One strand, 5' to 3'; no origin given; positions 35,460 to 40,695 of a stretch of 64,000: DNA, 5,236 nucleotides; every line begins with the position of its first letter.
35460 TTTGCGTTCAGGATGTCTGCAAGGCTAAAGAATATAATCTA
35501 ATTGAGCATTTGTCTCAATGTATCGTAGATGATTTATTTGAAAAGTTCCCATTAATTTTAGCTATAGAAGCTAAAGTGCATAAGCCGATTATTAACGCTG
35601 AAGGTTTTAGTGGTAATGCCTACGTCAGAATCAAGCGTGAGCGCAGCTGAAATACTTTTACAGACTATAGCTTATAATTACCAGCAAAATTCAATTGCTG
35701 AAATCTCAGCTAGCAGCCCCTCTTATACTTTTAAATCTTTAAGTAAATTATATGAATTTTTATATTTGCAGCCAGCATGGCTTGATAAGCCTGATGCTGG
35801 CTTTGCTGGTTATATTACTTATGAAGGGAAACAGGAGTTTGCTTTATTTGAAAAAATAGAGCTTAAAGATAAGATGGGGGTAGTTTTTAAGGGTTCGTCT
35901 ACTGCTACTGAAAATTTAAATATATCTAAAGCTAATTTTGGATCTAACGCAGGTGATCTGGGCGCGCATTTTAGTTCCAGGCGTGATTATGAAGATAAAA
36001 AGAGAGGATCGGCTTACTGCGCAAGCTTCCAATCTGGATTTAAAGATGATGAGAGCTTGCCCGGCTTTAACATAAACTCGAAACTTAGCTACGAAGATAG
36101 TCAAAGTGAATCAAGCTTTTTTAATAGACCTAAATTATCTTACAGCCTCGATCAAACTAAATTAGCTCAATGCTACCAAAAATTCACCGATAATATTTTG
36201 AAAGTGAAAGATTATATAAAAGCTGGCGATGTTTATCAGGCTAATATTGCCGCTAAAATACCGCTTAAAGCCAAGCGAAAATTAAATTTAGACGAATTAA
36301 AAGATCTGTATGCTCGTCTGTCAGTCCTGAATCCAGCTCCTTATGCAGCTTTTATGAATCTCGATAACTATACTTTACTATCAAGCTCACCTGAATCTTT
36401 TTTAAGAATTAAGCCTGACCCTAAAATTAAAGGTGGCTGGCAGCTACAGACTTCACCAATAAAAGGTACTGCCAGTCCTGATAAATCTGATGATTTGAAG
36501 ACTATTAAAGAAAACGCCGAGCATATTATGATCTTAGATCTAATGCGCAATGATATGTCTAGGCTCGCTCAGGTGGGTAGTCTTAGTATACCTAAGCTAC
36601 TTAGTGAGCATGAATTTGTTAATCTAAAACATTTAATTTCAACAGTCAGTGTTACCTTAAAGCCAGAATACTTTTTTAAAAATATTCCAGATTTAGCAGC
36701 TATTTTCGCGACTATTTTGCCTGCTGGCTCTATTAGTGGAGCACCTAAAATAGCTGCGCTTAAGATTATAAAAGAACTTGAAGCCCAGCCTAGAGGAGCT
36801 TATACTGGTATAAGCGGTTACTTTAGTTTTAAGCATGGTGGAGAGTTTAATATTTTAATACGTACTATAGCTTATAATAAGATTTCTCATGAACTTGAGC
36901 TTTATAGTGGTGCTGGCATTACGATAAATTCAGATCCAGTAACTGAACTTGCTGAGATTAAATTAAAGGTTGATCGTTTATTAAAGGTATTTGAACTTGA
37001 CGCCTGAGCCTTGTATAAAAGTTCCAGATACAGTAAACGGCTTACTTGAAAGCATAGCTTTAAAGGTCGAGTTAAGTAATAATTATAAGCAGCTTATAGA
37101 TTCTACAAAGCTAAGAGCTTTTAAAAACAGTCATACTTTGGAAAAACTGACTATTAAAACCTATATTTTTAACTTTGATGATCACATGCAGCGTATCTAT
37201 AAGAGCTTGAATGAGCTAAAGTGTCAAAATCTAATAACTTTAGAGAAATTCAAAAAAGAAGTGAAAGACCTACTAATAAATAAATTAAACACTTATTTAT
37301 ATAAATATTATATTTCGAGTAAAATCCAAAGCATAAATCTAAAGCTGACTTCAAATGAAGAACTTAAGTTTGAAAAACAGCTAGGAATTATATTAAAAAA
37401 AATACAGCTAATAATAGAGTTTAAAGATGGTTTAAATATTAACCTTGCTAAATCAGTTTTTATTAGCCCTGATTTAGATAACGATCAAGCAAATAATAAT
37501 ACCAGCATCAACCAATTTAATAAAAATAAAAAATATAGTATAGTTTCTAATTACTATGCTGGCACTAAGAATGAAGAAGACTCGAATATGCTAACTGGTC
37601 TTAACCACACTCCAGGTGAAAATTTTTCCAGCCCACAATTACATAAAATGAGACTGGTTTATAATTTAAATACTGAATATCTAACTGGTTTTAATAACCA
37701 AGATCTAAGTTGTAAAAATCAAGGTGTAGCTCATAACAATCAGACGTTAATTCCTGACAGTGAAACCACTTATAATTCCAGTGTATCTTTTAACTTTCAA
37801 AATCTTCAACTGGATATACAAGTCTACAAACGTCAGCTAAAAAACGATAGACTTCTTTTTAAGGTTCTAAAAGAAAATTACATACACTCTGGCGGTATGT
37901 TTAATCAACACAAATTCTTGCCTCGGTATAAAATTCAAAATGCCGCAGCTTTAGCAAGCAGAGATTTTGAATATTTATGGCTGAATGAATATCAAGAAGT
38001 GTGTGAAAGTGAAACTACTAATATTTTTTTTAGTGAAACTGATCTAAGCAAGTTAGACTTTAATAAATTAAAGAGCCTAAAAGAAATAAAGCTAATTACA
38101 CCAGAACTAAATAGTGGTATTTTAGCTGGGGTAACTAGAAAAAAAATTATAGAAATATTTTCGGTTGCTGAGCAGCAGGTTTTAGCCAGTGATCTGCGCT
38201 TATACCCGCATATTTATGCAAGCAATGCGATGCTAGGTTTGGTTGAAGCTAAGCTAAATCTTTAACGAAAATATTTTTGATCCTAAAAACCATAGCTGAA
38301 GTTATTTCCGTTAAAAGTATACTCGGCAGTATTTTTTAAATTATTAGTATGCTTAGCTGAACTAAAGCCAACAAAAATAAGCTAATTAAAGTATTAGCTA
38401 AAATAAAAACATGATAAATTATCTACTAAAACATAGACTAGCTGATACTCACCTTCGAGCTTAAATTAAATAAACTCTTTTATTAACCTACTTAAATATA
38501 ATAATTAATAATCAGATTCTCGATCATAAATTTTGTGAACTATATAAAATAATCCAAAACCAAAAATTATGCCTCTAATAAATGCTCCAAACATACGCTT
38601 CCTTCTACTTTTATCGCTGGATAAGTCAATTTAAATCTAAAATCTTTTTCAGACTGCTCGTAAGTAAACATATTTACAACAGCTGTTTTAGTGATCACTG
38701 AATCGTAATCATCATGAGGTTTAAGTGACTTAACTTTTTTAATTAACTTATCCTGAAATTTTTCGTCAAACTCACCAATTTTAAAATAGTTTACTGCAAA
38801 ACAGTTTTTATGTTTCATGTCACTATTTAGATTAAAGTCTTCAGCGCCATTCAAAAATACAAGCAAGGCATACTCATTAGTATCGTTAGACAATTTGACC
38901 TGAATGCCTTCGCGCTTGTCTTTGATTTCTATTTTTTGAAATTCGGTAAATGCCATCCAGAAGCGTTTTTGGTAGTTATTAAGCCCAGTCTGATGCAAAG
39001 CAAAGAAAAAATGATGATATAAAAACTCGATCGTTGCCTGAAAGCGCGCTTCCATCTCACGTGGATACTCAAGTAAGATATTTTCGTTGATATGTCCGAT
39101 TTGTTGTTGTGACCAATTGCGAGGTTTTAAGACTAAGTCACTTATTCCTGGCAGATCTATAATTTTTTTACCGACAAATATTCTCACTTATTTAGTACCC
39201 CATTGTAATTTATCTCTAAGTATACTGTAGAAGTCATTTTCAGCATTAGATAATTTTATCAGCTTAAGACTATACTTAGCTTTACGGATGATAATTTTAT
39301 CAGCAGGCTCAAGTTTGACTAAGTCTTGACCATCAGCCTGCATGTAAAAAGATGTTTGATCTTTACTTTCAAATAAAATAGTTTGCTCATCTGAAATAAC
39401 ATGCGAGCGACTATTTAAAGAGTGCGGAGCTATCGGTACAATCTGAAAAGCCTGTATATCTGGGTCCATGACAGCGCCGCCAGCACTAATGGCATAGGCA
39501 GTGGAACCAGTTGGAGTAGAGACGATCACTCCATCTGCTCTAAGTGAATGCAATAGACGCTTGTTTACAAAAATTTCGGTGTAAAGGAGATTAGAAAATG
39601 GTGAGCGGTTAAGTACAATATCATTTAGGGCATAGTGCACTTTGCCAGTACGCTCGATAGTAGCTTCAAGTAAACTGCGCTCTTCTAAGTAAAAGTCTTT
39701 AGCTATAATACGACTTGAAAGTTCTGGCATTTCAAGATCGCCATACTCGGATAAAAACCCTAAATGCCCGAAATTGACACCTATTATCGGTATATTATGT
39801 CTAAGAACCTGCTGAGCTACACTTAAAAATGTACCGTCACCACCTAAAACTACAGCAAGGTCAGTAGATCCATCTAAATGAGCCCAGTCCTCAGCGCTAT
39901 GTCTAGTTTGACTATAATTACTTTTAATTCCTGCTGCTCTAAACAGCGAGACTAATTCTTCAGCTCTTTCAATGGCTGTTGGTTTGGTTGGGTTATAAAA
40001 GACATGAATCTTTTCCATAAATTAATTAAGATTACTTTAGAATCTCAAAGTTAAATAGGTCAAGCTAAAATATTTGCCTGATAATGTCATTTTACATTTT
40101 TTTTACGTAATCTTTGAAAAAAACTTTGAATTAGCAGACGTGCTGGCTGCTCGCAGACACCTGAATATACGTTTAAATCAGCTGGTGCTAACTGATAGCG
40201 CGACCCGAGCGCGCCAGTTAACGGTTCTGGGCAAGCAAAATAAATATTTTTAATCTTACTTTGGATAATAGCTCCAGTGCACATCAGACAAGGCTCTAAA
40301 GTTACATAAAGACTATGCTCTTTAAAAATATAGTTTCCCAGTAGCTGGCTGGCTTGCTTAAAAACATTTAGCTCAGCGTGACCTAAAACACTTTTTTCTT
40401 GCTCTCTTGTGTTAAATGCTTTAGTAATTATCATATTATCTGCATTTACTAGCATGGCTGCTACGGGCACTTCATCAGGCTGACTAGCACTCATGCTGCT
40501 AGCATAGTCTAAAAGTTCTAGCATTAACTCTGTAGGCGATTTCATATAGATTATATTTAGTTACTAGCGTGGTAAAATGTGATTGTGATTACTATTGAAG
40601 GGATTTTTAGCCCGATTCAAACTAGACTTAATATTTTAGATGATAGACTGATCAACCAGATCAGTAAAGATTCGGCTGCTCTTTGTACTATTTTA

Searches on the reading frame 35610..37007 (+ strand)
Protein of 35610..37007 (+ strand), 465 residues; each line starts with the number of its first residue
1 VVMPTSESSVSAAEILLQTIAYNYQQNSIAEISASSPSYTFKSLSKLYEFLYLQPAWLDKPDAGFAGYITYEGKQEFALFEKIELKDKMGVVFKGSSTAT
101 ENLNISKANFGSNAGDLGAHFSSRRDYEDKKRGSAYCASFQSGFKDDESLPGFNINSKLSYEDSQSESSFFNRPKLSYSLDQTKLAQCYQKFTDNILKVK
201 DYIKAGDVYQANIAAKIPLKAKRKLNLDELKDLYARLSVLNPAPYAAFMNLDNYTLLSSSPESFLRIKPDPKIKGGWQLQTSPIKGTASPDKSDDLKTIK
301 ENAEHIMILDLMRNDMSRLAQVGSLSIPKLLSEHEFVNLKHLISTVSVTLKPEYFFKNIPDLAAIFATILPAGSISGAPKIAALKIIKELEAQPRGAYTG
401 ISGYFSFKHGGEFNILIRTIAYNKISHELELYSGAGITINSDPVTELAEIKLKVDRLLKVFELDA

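Call 29: search_protein_families(library=pfam, proteins=[window:35610-37007:+], max_evalue=0.00001)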
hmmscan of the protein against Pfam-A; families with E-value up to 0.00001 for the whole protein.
window:35610-37007:+ (465 aa): 1 family
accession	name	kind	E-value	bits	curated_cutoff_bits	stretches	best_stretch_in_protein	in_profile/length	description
PF00425.24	Chorismate_bind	-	1.1e-61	209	27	1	190-453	3-257/257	chorismate binding enzyme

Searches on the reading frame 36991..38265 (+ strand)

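Call 29: search_protein_families(library=pfam, proteins=[window:36991-38265:+], max_evalue=0.00001)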
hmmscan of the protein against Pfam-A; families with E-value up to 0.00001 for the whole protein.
window:36991-38265:+ (424 aa): 1 family
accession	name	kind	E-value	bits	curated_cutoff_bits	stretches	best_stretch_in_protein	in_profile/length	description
PF01063.24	Aminotran_4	-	1.5e-16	61.4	28.5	1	307-419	115-219/223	Amino-transferase class IV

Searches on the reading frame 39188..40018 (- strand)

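Call 47: search_protein_families(library=pfam, proteins=[window:39188-40018:-], max_evalue=0.001)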
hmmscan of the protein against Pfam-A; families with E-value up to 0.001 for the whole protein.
window:39188-40018:- (276 aa): 3 families
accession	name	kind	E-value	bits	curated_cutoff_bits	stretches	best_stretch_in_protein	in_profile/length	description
PF20143.4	NAD_kinase_C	-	2.2e-33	115.1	23.7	1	131-256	1-126/126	ATP-NAD kinase C-terminal domain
PF01513.26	NAD_kinase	-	1.6e-17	64.5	25.5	1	46-107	67-128/130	ATP-NAD kinase N-terminal domain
PF00781.29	DAGK_cat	-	6.1e-06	26.3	23.6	1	3-78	1-84/125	Diacylglycerol kinase catalytic domain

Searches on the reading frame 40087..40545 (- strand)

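Call 47: search_protein_families(library=pfam, proteins=[window:40087-40545:-], max_evalue=0.001)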
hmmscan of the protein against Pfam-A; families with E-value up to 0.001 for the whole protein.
window:40087-40545:- (152 aa): 3 families
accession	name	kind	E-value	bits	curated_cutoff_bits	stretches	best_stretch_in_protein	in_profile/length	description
PF14437.12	MafB19-deam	-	2.5e-24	86.3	27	1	18-147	15-142/142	MafB19-like deaminase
PF00383.29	dCMP_cyt_deam_1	-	5.5e-22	78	25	1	6-104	6-101/102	Cytidine and deoxycytidylate deaminase zinc-binding region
PF14439.12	Bd3614-deam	-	9.3e-10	38.9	38.5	1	28-120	10-103/113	Bd3614-like deaminase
